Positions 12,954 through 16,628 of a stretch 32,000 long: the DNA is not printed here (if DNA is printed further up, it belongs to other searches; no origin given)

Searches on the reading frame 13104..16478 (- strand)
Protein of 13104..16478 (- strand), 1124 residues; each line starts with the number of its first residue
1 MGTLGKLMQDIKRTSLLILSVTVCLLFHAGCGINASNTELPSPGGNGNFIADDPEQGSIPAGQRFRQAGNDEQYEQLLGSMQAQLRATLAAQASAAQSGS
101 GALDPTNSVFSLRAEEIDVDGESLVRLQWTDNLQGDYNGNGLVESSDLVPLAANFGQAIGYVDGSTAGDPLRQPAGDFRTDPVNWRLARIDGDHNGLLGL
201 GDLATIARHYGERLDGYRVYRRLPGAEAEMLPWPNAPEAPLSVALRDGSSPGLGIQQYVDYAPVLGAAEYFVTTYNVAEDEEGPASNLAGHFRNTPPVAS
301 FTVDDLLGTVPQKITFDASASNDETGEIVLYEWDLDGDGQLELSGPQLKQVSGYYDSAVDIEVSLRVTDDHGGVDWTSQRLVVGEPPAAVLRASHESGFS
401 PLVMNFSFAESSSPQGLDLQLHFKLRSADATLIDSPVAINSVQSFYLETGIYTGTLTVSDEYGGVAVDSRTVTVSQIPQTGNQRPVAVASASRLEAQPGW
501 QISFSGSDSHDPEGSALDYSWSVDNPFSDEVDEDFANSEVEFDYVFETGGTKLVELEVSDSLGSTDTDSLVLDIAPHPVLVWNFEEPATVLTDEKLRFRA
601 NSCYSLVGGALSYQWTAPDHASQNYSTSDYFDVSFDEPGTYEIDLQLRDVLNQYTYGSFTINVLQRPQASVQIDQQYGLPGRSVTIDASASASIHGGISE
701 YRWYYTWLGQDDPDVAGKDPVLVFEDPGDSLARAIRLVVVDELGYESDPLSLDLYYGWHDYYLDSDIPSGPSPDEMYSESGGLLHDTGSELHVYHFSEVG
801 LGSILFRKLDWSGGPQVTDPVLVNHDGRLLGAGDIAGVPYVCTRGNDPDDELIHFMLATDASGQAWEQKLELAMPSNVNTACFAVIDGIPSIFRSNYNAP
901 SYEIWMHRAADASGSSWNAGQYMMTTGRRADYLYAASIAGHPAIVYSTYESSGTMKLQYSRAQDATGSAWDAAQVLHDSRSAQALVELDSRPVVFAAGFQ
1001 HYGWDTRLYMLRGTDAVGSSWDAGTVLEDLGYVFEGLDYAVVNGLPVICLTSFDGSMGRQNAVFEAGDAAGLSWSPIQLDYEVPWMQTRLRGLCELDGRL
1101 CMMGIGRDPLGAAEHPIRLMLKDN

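Call 6: search_protein_families(library=pfam, proteins=[window:13104-16478:-], max_evalue=0.01)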
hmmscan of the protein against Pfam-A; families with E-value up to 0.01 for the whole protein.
window:13104-16478:- (1124 aa): 3 families
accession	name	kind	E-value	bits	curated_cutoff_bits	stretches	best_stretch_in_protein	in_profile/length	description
PF18911.6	PKD_4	-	8.8e-34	115.9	27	3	294-377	1-78/85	PKD domain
PF00801.26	PKD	-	9.3e-18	64.4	23.5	3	311-375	14-73/80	PKD domain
PF22352.2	K319L-like_PKD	-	7e-12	45.6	27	0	498-570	10-80/84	K319L-like, PKD domain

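Call 7: search_protein_families(library=padloc, proteins=[window:13104-16478:-], max_evalue=0.001)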
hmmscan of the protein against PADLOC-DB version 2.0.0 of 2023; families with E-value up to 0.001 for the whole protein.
window:13104-16478:- (1124 aa): 0 families
